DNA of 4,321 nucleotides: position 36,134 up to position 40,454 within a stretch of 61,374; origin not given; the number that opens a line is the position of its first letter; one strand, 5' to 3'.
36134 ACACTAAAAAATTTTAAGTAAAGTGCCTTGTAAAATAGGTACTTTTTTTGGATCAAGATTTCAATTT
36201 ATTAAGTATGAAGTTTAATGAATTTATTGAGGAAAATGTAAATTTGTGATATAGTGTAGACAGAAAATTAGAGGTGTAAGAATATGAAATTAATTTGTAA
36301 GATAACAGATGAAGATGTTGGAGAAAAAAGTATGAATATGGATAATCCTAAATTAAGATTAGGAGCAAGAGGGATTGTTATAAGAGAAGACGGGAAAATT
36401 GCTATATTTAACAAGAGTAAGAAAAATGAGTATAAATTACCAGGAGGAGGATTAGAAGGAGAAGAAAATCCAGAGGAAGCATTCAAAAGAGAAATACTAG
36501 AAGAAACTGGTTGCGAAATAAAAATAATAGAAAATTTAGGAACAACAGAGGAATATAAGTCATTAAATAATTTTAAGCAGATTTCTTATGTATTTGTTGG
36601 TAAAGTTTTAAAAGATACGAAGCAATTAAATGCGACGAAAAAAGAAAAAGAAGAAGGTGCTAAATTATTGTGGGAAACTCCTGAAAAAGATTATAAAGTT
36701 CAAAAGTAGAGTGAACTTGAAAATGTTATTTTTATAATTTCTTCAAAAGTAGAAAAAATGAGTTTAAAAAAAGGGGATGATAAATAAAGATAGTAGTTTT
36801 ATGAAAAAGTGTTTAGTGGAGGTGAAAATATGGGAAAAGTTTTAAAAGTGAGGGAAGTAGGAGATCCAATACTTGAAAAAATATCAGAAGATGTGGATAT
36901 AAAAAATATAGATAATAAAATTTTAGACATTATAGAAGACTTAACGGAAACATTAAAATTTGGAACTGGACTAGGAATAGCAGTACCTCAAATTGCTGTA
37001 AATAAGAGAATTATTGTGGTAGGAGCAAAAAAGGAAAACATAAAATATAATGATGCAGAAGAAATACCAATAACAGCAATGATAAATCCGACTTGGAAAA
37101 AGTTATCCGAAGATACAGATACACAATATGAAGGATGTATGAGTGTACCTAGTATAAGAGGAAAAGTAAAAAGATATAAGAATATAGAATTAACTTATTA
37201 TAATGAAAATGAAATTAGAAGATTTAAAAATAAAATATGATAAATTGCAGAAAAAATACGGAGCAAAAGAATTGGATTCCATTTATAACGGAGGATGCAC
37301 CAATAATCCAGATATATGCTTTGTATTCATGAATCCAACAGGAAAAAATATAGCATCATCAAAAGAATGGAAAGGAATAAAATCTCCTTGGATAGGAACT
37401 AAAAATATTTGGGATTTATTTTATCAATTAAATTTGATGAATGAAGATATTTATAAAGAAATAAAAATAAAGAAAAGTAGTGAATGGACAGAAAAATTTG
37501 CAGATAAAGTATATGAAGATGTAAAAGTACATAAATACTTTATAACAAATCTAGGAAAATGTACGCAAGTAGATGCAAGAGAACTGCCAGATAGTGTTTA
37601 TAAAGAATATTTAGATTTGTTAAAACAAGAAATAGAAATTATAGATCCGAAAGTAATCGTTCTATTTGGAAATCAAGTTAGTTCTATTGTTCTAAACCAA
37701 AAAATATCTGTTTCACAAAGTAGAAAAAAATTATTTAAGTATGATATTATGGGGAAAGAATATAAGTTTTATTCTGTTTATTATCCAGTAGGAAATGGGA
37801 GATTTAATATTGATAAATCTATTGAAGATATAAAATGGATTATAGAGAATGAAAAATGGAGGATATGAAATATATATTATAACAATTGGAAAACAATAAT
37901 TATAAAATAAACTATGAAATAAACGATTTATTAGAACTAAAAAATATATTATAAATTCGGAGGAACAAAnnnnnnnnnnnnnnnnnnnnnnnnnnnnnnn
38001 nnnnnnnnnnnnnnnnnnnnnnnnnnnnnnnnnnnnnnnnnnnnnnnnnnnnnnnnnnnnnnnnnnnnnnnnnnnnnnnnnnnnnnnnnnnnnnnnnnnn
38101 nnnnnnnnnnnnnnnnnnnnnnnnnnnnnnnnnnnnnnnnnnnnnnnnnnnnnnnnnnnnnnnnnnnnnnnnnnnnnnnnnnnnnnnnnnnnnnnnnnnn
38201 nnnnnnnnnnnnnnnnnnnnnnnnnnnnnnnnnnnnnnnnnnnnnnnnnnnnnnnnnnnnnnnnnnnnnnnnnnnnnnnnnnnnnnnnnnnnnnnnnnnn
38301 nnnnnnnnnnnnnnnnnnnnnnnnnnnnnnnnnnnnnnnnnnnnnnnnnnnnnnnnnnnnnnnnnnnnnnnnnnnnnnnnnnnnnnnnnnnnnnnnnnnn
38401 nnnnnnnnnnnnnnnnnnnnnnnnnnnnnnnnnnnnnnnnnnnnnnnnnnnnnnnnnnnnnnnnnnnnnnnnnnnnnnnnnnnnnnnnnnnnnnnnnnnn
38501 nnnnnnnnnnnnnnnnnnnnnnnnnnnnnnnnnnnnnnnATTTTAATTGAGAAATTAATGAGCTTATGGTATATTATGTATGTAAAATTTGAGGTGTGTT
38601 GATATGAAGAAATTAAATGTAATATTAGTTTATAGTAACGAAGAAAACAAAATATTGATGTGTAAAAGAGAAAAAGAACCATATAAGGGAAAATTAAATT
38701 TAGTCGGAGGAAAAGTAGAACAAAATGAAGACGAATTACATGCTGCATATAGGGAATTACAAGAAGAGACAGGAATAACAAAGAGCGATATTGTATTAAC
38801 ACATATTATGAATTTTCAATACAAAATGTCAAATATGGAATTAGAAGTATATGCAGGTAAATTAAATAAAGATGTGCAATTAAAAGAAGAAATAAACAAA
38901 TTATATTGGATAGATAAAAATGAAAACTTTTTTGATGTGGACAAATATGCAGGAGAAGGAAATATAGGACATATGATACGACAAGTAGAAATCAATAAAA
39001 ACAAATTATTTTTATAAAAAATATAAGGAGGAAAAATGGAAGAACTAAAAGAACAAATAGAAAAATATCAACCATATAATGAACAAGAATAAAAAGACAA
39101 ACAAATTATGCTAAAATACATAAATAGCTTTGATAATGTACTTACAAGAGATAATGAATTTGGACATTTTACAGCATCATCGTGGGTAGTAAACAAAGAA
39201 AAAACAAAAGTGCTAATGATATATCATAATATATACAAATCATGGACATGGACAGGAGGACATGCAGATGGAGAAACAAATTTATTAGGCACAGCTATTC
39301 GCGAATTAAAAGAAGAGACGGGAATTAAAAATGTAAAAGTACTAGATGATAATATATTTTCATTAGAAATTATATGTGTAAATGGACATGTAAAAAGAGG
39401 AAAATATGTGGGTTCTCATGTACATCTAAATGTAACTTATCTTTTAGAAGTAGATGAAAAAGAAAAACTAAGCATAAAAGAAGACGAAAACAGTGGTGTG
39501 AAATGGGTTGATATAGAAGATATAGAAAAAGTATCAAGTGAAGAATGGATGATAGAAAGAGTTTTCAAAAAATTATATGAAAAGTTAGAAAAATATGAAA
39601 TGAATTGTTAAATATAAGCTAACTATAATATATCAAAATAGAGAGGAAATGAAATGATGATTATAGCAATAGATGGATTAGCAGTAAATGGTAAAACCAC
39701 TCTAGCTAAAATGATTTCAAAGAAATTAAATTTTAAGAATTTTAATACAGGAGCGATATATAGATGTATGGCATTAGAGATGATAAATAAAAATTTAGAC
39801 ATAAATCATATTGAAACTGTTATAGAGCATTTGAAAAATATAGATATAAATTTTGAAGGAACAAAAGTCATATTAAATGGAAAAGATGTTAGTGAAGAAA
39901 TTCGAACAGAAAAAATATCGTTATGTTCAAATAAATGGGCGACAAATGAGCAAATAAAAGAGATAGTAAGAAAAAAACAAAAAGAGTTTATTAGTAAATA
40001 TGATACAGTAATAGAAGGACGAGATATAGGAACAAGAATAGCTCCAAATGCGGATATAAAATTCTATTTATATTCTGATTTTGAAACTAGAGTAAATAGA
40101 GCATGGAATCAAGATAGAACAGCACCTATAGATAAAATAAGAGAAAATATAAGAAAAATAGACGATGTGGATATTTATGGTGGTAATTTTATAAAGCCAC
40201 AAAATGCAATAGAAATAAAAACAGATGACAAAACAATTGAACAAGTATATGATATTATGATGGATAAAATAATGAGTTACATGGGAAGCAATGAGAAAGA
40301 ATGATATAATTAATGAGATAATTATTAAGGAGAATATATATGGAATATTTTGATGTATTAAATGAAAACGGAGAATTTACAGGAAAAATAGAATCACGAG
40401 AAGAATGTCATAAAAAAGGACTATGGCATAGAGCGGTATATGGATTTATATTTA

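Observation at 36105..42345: Nucleotide house-cleaning island directly downstream of rlmD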

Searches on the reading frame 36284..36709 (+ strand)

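Call 3: search_protein_families(library=pfam, proteins=[window:36284-36709:+], max_evalue=0.01)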
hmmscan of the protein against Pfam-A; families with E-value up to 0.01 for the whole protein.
window:36284-36709:+ (141 aa): 1 family
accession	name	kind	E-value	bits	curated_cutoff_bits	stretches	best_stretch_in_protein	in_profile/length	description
PF00293.34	NUDIX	-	1.1e-14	55.1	21.1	1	24-134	2-116/134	NUDIX domain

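Call 4: search_protein_families(library=ncbifam, proteins=[window:36284-36709:+], max_evalue=0.01)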
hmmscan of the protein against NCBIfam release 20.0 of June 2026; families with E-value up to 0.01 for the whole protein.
window:36284-36709:+ (141 aa): 14 families
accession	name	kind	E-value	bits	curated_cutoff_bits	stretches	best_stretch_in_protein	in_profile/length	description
NF001937.0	PRK00714.1-4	equivalog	1.5e-08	34.4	139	1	20-93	3-76/161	RNA pyrophosphohydrolase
TIGR02705.1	nudix_YtkD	equivalog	6e-08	32.4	154.4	1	32-103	29-101/156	RNA deprotection pyrophosphohydrolase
NF008044.0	PRK10776.1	equivalog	2.8e-07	30.5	148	1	30-94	9-76/130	8-oxo-dGTP diphosphatase MutT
NF001936.0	PRK00714.1-3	equivalog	4.6e-07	29.8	118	1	44-109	30-97/155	RNA pyrophosphohydrolase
NF041652.1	Nud_hyd_Dein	equivalog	1.2e-06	28.8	200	1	32-89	29-84/152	Nudix hydrolase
NF001938.0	PRK00714.1-5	equivalog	2.5e-06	26.9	116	1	43-87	40-82/172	RNA pyrophosphohydrolase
NF006530.0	PRK08999.1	equivalog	3.2e-06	26.4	245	1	29-88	10-73/315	Nudix family hydrolase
TIGR00586.1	mutt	equivalog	4.3e-06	26.8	97.9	1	28-89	8-73/129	8-oxo-dGTP diphosphatase MutT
NF001934.0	PRK00714.1-1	equivalog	1.2e-05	24.9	241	1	30-91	12-74/176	RNA pyrophosphohydrolase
TIGR00052.1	TIGR00052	subfamily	1.7e-05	24.5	79.55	1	32-127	60-157/188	nudix-type nucleoside diphosphatase, YffH/AdpP family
NF001935.0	PRK00714.1-2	equivalog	6.3e-05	22.5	259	1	35-92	18-75/183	RNA pyrophosphohydrolase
NF052459.1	OxoGTPPhMutT1Mycb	equivalog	0.00036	19.7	475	1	37-103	18-83/292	8-oxo-(d)GTP phosphatase MutT1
NF012016.0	PRK15472.1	equivalog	0.00075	19.2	95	1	49-82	32-65/141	nucleoside triphosphatase NudI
NF007834.0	PRK10546.1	equivalog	0.0025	17.6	156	1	32-97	10-79/135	pyrimidine (deoxy)nucleoside triphosphate diphosphatase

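Call 36: search_protein_families(library=padloc, proteins=[window:36284-36709:+], max_evalue=0.001)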
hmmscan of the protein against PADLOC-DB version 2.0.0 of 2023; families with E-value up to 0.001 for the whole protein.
window:36284-36709:+ (141 aa): 1 family
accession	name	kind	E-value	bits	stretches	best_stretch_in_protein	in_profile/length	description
PDLC04899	PDC-S07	-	1.5e-11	42.1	1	31-89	12-74/135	-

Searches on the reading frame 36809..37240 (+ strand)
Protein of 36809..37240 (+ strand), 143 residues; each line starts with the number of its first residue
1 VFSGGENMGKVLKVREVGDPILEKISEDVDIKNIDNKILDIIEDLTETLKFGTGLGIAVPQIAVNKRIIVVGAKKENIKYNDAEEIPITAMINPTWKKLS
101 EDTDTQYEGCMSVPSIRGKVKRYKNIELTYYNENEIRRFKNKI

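Call 3: search_protein_families(library=pfam, proteins=[window:36809-37240:+], max_evalue=0.01)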
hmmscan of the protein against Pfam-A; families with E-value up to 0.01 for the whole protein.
window:36809-37240:+ (143 aa): 1 family
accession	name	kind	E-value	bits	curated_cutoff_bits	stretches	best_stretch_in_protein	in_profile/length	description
PF01327.26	Pep_deformylase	-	3.2e-31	108.5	22.8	1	12-135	2-119/156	Polypeptide deformylase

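Call 4: search_protein_families(library=ncbifam, proteins=[window:36809-37240:+], max_evalue=0.01)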
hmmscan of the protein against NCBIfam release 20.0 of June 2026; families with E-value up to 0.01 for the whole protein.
window:36809-37240:+ (143 aa): 7 families
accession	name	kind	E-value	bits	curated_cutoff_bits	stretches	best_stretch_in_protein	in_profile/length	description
NF001159.1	PRK00150.1-3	subfamily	3.3e-28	98.3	125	1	11-134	2-118/167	peptide deformylase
TIGR00079.1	pept_deformyl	equivalog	2.2e-20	72.9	103.95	1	13-135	3-116/161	peptide deformylase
NF009484.0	PRK12846.1-5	equivalog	8.3e-13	48.4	190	1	17-132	9-113/165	peptide deformylase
NF011189.0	PRK14595.1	equivalog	6.9e-11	42.1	232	1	17-133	9-113/162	peptide deformylase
NF006670.0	PRK09218.1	equivalog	1.2e-10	41.5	162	1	36-134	21-108/136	peptide deformylase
NF009483.0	PRK12846.1-4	equivalog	2e-10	40.6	267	1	17-123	9-113/193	peptide deformylase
TIGR00411.1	redox_disulf_1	equivalog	0.00011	22.2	92.75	1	24-76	23-71/82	MJ0307 family thioredoxin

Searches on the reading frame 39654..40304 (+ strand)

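Call 3: search_protein_families(library=pfam, proteins=[window:39654-40304:+], max_evalue=0.01)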
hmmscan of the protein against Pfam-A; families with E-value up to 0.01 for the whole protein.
window:39654-40304:+ (216 aa): 5 families
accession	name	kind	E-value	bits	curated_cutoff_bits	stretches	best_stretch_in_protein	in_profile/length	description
PF02224.24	Cytidylate_kin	-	1.3e-48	165.9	26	1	4-206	1-209/211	Cytidylate kinase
PF13189.12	Cytidylate_kin2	-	2.5e-07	31.5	28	1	3-171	1-148/176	Cytidylate kinase-like family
PF13238.12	AAA_18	-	0.0011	19.8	29.4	0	4-150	1-108/128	AAA domain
PF13207.12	AAA_17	-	0.0011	19.7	27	1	13-59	7-57/136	AAA domain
PF01712.25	dNK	-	0.0029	17.8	27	1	4-31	1-28/203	Deoxynucleoside kinase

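Call 4: search_protein_families(library=ncbifam, proteins=[window:39654-40304:+], max_evalue=0.01)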
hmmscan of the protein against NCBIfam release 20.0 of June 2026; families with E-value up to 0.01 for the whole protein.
window:39654-40304:+ (216 aa): 8 families
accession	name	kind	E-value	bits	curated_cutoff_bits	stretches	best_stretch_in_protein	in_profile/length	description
TIGR00017.1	cmk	equivalog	3.1e-46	157.8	135.55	1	2-205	3-216/217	(d)CMP kinase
NF010004.0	PRK13477.1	equivalog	4.6e-37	127.6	524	1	3-204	287-501/514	bifunctional pantoate--beta-alanine ligase/(d)CMP kinase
NF008816.0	PRK11860.1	equivalog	2.8e-33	114.9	943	1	3-205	445-653/662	bifunctional 3-phosphoshikimate 1-carboxyvinyltransferase/cytidylate kinase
NF007071.0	PRK09518.1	equivalog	1.9e-31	109.4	953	1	1-204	4-223/706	bifunctional cytidylate kinase/GTPase Der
TIGR02173.1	cyt_kin_arch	equivalog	1.6e-12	47.8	102.1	2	2-65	1-59/169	(d)CMP kinase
NF003012.0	PRK03839.1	equivalog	2e-05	24.6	152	1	2-88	1-83/180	putative kinase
NF040667.1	hom_kin_desulfo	exception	0.002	18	197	0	4-37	3-36/163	homoserine kinase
NF005994.0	PRK08118.1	equivalog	0.0089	16.1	215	0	4-70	4-71/172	DNA topology modulation protein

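Call 36: search_protein_families(library=padloc, proteins=[window:39654-40304:+], max_evalue=0.001)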
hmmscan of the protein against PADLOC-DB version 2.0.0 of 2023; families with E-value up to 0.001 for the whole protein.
window:39654-40304:+ (216 aa): 1 family
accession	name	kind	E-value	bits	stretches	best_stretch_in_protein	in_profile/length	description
PDLC02911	VakA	-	0.00012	20.7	1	3-206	4-159/163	-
